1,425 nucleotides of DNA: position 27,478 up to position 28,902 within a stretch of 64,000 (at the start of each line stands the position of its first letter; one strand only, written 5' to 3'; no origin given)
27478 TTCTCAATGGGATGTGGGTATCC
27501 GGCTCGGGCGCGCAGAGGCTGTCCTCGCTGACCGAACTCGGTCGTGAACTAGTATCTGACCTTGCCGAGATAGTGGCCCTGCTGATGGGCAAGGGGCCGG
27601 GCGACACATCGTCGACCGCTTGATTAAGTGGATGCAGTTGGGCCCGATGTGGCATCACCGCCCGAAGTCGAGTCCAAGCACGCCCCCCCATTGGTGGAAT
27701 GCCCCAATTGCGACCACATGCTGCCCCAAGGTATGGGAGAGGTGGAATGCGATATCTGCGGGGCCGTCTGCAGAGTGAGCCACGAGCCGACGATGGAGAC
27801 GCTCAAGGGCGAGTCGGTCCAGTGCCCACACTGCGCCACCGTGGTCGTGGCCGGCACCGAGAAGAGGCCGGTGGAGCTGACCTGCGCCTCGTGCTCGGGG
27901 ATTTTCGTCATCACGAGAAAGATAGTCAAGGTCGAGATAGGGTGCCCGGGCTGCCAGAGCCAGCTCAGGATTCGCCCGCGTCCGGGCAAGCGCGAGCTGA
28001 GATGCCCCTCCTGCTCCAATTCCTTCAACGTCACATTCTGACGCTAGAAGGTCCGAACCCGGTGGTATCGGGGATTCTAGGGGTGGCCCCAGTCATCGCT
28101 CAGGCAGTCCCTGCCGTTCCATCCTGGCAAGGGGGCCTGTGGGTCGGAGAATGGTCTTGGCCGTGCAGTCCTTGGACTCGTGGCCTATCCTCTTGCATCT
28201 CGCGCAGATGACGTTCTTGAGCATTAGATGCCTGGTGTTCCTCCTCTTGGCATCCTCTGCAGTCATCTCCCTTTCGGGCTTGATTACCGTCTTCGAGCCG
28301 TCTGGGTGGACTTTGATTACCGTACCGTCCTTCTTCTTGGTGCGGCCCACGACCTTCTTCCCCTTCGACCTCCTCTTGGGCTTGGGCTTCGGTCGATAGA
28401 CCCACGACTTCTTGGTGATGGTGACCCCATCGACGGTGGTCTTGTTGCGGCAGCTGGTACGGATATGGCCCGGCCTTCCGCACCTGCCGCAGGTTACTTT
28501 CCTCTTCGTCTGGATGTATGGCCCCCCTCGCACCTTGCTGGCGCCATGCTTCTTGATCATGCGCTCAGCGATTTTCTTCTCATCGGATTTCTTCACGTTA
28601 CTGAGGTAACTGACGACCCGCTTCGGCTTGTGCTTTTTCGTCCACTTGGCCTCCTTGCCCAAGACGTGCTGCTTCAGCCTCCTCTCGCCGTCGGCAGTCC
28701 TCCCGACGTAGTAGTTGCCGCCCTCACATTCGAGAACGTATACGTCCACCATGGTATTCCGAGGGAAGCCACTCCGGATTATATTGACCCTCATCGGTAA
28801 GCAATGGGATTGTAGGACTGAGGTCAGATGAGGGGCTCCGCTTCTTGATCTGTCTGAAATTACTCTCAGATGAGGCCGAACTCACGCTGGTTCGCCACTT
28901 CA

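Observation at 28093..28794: GIY-YIG nuclease domain fused to two retroviral/eukaryotic-type CCHC zinc knuckles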

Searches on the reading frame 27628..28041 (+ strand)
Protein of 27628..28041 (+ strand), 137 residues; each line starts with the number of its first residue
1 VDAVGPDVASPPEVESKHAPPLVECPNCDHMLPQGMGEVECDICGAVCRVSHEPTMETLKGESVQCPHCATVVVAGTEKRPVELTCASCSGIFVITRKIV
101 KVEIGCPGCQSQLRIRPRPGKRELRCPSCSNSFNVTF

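Call 30: search_protein_families(library=pfam, proteins=[window:27628-28041:+], max_evalue=0.01)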
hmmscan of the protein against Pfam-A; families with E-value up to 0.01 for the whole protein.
window:27628-28041:+ (137 aa): 6 families
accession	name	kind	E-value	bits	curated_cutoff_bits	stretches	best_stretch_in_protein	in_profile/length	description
PF13717.11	Zn_ribbon_4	-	2.4e-10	40.6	30.3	1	104-134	3-36/36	zinc-ribbon domain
PF07191.17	Zn_ribbon_6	-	2.4e-06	27.9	25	1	65-130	2-56/67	Double zinc ribbon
PF12773.13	DZR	-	0.0013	19.3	27.3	0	25-75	1-36/45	Double zinc ribbon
PF01155.25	HypA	-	0.004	17.6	28.9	0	78-115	65-97/112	Hydrogenase/urease nickel incorporation, metallochaperone, hypA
PF23547.1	Zn_ribbon_FGT1_1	-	0.0086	16.1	27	0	102-130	1-27/35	FORGETTER1 first zinc ribbon domain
PF22191.2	IBR_1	-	0.0089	16.3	27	0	104-133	4-31/47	IBR domain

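Call 63: search_protein_families(library=padloc, proteins=[window:27628-28041:+], max_evalue=0.01)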
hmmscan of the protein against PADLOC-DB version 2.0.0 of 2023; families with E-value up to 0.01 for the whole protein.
window:27628-28041:+ (137 aa): 0 families

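Call 87: find_related_loci(query=window:27628-28041:+, collection=metagenome_contigs, flank=3500)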
Query window:27628-28041:+ (137 aa) in metagenome_contigs; peptide patterns used: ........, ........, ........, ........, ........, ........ (x = any residue, [..] = any of these).
478 stretches matched a pattern; 33 encode a relative of the query (tblastn E <= 1e-3); 33 distinct loci.
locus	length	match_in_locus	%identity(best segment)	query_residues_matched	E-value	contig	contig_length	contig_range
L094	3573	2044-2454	92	1-137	2e-82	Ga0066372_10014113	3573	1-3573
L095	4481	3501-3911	91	1-137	2e-82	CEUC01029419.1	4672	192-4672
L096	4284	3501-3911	91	1-137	2e-82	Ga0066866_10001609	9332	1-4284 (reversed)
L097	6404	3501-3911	91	1-137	2e-82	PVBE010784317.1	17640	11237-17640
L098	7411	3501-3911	91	1-137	2e-82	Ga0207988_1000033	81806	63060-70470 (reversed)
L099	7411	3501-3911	91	1-137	2e-82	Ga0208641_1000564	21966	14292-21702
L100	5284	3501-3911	91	1-137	2e-82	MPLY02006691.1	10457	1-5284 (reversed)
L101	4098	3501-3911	91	1-137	2e-82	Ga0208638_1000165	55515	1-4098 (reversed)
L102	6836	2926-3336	88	1-137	3e-78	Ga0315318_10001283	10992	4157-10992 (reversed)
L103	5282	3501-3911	85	1-137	1e-76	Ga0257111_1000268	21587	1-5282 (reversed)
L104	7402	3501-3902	79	4-137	2e-71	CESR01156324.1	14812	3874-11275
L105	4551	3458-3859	79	4-137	2e-71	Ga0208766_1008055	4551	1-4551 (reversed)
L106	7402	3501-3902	81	4-137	4e-70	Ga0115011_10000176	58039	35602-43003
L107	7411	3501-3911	77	1-137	3e-69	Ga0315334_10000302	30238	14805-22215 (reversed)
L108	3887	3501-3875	85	13-137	6e-69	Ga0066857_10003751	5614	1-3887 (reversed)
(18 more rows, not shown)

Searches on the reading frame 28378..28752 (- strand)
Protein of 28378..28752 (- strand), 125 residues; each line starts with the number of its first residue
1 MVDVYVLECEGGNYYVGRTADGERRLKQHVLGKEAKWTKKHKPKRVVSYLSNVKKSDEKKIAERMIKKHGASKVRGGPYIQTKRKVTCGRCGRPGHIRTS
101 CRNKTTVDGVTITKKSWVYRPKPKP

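Call 65: predict_structure(alignment_id=A3)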
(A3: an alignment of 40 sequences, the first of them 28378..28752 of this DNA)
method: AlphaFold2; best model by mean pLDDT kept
length: 125 residues; sequences in the alignment: 40
mean_pLDDT: 77.2   pTM: 0.51
mean pLDDT of the five models: 77.2, 75.7, 73.6, 73.4, 72.6
residues with pLDDT >= 90: 0; 70-90: 104; 50-70: 21; < 50: 0
segments of 3 or more residues with pLDDT < 50: none
pLDDT, mean of each block of 10 residues (from residue 1): 84 84 72 73 84 81 83 70 64 80 82 78 66
secondary structure, 60 per line:
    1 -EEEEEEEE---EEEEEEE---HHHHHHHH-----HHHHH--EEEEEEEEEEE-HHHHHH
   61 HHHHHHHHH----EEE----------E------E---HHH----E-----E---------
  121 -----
elements in order: E2-9 E13-19 H23-30 H36-40 E43-53 H55-69 E74-76

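Call 68: fold_search(model_id=the predicted structure, library=pdb)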
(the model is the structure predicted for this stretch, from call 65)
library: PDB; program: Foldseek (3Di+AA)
matches with E <= 10: 78; with E <= 0.001: 0
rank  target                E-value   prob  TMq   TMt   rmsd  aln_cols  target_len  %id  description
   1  1zg2_MODEL_1_A        1.3e-02  0.87  0.32  0.41  10.7        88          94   35  Solution NMR structure of the UPF0213 protein BH0048 from Bacillus halodurans. Northeast Structural Genomics t (released 2005-06-21)
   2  1ywl_MODEL_1_A        3.2e-02  0.87  0.33  0.40   5.8        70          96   34  Solution NMR structure of the protein EF2693 from E. faecalis: Northeast Structural Genomics Consortium target (released 2005-03-29)
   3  1yd5                  9.4e-01  0.41  0.37  0.47   3.7        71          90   15  Crystal structure of the GIY-YIG N-terminal endonuclease domain of UvrC from Thermotoga maritima: Point mutant N88A boun (released 2005-03-01)
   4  1ycz                  1.5e+00  0.30  0.37  0.47   3.6        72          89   15  Crystal structure of the GIY-YIG N-terminal endonuclease domain of UvrC from Thermotoga maritima (released 2005-03-01)
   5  1dsv_MODEL_1_A        1.5e+00  0.25  0.18  0.48   2.5        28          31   28  STRUCTURE OF THE MMTV NUCLEOCAPSID PROTEIN (C-TERMINAL ZINC FINGER) (released 2000-01-28)
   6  1yd4                  1.6e+00  0.28  0.37  0.47   3.8        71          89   14  Crystal structure of the GIY-YIG N-terminal endonuclease domain of UvrC from Thermotoga maritima: Point mutant Y29F boun (released 2005-03-01)
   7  1yd3                  1.6e+00  0.25  0.36  0.46   3.6        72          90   15  Crystal structure of the GIY-YIG N-terminal endonuclease domain of UvrC from Thermotoga maritima: Point mutant Y43F boun (released 2005-03-01)
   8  1a1t_MODEL_1_A        1.6e+00  0.23  0.16  0.33   5.3        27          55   37  STRUCTURE OF THE HIV-1 NUCLEOCAPSID PROTEIN BOUND TO THE SL3 PSI-RNA RECOGNITION ELEMENT, NMR, 25 STRUCTURES (released 1998-06-17)
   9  1yd2                  1.9e+00  0.23  0.36  0.46   3.6        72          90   14  Crystal structure of the GIY-YIG N-terminal endonuclease domain of UvrC from Thermotoga maritima: Point mutant Y19F boun (released 2005-03-01)
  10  5lzu_ii               1.9e+00  0.12  0.28  0.10   8.8        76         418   17  Structure of the mammalian ribosomal termination complex with accommodated eRF1 (released 2016-11-30)
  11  8ail_C                2.2e+00  0.14  0.24  0.48   4.7        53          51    9  Bacillus phage VMY22 p56 in complex with Bacillus weidmannii Ung (released 2023-06-21)
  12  3knp_E                2.4e+00  0.04  0.22  0.19  12.2       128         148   12  Crystal structure of DTD from Plasmodium falciparum (released 2009-12-08)
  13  3lmu_F                2.4e+00  0.03  0.20  0.18  13.6       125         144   13  Crystal structure of DTD from Plasmodium falciparum (released 2010-03-02)
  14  5lzv_ii               2.5e+00  0.10  0.28  0.10   8.6        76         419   17  Structure of the mammalian ribosomal termination complex with accommodated eRF1(AAQ) and ABCE1. (released 2016-11-30)
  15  4d5n_A                2.5e+00  0.08  0.26  0.09   8.6        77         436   14  Cryo-EM structures of ribosomal 80S complexes with termination factors and cricket paralysis virus IRES reveal the IRE (released 2015-02-04)
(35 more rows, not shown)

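Call 96: fold_search(model_id=the predicted structure, library=viral)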
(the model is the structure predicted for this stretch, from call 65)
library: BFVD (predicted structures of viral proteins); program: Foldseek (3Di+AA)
matches with E <= 10: 779; with E <= 0.001: 25
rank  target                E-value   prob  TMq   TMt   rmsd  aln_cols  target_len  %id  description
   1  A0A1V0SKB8            2.0e-10  1.00  0.58  0.29   9.0       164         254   29  GIY-YIG nuclease [Klosneuvirus KNV1]
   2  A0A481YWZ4            3.6e-10  1.00  0.60  0.37   9.6       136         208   29  GIY-YIG catalytic domain protein [Marseillevirus LCMAC202]
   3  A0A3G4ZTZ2            3.8e-10  1.00  0.60  0.43   7.6       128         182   26  GIY-YIG nuclease [Edafosvirus sp.]
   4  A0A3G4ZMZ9            1.7e-09  1.00  0.58  0.21   6.4       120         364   31  GIY-YIG nuclease and ricin-type beta-trefoil lectin domain protein [Terrestrivirus sp.]
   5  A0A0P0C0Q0            3.1e-09  1.00  0.58  0.46   6.6       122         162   32  (no name in the UniProt tables at hand)
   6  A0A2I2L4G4            3.5e-09  1.00  0.60  0.44  10.3       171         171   23  GIY-YIG nuclease with Zinc finger domain [Orpheovirus IHUMI-LCC2]
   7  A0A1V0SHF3            4.3e-09  1.00  0.61  0.37   7.3       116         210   28  Putative endonuclease [Klosneuvirus KNV1]
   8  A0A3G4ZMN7            9.4e-09  1.00  0.58  0.18   7.2       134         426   29  CCHC-type domain-containing protein [Terrestrivirus sp.]
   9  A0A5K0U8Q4            1.5e-08  1.00  0.62  0.25   9.4       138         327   25  CCHC-type domain-containing protein [Yasminevirus sp. GU-2018]
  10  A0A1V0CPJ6            4.8e-08  1.00  0.58  0.56   1.7        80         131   42  (no name in the UniProt tables at hand)
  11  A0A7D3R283            5.8e-08  1.00  0.60  0.36   6.4       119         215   29  GIY-YIg endonuclease [Fadolivirus FV1/VV64]
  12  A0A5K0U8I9            1.6e-07  1.00  0.58  0.28   9.2       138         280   28  CCHC-type domain-containing protein [Yasminevirus sp. GU-2018]
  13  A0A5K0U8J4            2.6e-07  1.00  0.58  0.22   6.1       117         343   28  GIY-YIG nuclease [Yasminevirus sp. GU-2018]
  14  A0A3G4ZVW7            3.6e-07  1.00  0.56  0.21   7.5       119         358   22  GIY-YIG nuclease [Edafosvirus sp.]
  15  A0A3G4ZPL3            4.1e-07  1.00  0.59  0.08  11.3       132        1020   23  DNA primase [Barrevirus sp.]
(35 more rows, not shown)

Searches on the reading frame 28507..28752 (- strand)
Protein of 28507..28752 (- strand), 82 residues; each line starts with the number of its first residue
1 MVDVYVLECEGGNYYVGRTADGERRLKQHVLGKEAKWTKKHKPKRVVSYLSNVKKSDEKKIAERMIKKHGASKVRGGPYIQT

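Call 80: search_solved_structures(query=A5, max_evalue=10, show_alignments=5)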
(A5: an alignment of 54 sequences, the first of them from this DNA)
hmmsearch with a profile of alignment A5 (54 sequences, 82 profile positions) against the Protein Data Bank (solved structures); distinct sequences matched with E-value up to 10: 13.
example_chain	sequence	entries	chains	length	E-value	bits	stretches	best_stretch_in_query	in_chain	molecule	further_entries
1zg2_A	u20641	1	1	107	7.8e-12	48.4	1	2-52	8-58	Hypothetical UPF0213 protein BH0048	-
1ywl_A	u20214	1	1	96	5.4e-10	42.6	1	3-66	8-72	Hypothetical UPF0213 protein EF2693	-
7wme_A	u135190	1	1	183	0.024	18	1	11-49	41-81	Structure-specific endonuclease subunit SLX1 homolog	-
1mk0_A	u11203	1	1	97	0.05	17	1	4-32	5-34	Intron-associated endonuclease 1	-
2wsh_A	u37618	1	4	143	0.1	16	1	3-29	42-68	ENDONUCLEASE II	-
6seh_C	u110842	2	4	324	0.11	16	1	3-31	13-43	Structure-specific endonuclease subunit SLX1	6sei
7cq2_A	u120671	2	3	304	0.17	15.3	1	5-32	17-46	Structure-specific endonuclease subunit SLX1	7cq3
4xlg_A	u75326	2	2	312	0.37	14.2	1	10-32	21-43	Structure-specific endonuclease subunit SLX1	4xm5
7cq4_A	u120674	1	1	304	0.44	14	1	11-32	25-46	Structure-specific endonuclease subunit SLX1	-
1yd5_A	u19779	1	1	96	0.49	13.9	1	4-36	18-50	UvrABC system protein C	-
1ycz_A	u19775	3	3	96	0.56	13.6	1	4-36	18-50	UvrABC system protein C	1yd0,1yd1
1yd3_A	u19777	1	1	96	0.73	13.3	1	4-35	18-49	UvrABC system protein C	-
1ln0_A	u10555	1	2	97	1.2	12.6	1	4-32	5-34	intron-associated endonuclease 1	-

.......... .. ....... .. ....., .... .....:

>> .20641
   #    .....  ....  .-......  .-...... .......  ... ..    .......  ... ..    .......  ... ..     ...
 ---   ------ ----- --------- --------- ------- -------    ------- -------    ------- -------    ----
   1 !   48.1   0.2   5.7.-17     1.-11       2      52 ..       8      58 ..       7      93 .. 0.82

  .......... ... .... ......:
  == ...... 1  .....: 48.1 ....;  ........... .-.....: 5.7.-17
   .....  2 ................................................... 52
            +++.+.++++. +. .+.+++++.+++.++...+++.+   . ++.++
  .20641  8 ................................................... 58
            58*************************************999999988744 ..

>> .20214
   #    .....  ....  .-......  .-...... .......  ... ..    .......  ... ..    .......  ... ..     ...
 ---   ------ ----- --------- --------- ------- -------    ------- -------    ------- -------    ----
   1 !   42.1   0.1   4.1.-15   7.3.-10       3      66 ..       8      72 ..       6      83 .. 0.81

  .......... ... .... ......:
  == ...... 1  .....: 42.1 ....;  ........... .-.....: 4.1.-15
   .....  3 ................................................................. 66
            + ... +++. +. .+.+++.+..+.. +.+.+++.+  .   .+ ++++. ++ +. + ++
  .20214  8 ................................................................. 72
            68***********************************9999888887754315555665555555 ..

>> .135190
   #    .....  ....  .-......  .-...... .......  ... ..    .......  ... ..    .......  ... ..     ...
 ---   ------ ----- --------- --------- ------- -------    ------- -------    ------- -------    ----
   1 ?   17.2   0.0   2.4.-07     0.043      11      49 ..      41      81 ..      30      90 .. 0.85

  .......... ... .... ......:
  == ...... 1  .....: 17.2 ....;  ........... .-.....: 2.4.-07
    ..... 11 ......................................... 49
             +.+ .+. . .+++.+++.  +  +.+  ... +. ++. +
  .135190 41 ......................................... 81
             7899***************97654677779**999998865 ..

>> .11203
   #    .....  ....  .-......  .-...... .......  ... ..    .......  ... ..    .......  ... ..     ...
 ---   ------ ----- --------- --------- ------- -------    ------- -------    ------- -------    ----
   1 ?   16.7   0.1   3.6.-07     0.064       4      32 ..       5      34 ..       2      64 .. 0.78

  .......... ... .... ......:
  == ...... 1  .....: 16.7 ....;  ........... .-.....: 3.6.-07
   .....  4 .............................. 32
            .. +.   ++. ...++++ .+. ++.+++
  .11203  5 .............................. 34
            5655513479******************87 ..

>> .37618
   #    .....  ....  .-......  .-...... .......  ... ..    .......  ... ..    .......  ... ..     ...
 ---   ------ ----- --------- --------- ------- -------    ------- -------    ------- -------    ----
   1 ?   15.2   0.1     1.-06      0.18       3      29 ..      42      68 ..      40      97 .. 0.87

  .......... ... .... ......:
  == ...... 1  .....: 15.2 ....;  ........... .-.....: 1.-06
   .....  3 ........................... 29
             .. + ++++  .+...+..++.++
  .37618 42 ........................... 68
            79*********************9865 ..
